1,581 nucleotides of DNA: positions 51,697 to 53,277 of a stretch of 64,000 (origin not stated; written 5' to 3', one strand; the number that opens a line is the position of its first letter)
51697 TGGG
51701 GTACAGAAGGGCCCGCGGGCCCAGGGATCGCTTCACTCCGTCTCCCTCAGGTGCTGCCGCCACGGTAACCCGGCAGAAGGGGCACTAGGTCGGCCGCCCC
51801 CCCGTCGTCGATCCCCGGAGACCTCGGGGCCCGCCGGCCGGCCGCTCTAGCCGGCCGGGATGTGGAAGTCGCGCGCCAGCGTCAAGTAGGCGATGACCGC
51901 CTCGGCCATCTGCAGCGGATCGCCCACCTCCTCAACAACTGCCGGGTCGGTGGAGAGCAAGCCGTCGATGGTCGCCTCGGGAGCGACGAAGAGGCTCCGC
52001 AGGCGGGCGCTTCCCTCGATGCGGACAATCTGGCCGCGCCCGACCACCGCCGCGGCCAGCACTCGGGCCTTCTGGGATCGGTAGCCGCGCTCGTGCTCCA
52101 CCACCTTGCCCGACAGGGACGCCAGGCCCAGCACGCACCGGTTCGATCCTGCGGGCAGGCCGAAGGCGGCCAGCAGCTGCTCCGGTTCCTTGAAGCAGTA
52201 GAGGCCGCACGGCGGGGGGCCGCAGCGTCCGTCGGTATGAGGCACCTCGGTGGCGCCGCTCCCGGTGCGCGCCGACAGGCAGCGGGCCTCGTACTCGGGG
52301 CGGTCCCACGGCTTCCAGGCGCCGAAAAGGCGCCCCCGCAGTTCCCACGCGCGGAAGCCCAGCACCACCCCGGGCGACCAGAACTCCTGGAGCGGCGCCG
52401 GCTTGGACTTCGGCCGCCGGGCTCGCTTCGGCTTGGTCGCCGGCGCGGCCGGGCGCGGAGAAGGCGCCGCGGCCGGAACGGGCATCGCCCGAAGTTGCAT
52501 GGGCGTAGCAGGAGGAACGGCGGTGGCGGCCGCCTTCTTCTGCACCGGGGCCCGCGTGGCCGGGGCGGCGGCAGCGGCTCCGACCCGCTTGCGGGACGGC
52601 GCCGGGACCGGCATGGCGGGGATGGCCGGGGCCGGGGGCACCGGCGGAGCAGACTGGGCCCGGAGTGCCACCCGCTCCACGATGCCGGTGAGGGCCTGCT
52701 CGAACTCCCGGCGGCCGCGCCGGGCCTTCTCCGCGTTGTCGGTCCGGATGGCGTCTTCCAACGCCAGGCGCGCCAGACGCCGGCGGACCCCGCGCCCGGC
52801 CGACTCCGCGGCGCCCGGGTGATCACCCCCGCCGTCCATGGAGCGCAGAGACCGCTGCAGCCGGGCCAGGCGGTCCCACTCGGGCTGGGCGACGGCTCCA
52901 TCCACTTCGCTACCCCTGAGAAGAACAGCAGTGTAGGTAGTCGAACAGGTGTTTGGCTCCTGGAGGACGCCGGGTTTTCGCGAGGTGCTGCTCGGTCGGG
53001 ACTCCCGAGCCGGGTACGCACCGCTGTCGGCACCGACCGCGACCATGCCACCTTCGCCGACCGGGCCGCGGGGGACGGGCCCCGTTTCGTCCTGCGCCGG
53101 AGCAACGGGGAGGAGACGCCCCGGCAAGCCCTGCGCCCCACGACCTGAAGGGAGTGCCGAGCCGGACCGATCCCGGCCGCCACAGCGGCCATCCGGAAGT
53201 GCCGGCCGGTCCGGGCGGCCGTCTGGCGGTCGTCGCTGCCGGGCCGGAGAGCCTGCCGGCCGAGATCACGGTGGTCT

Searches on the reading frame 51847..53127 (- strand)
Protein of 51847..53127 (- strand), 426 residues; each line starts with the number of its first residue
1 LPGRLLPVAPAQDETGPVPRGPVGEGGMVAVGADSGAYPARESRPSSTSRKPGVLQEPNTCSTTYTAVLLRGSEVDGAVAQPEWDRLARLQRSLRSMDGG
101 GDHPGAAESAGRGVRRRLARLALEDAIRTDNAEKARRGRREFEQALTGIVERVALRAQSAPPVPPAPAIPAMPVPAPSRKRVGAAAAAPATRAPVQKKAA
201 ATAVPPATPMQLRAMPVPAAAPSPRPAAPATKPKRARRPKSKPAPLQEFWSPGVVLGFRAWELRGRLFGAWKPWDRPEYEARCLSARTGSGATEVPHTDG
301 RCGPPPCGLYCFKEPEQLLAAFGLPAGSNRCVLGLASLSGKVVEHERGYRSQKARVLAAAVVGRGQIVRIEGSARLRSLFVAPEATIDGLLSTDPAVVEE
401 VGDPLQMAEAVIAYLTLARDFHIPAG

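Call 3: search_protein_families(library=pfam, proteins=[window:51847-53127:-], max_evalue=1)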
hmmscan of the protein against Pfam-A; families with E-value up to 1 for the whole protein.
window:51847-53127:- (426 aa): 0 families

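Call 4: search_protein_families(library=ncbifam, proteins=[window:51847-53127:-], max_evalue=1)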
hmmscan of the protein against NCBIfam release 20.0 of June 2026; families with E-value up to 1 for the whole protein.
window:51847-53127:- (426 aa): 2 families
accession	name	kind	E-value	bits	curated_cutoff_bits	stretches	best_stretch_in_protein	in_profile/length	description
NF005846.3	PRK07764.1-6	equivalog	0.51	9.3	625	1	86-241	374-530/628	DNA polymerase III subunit gamma and tau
NF033761.1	gliding_GltJ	equivalog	0.55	9.2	450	1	154-240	411-491/671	adventurous gliding motility protein GltJ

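Call 6: search_protein_families(library=phrogs, proteins=[window:51847-53127:-], max_evalue=1)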
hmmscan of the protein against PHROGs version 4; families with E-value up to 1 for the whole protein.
window:51847-53127:- (426 aa): 0 families

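Call 7: search_protein_families(library=padloc, proteins=[window:51847-53127:-], max_evalue=1)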
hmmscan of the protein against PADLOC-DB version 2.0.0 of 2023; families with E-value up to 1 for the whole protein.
window:51847-53127:- (426 aa): 0 families
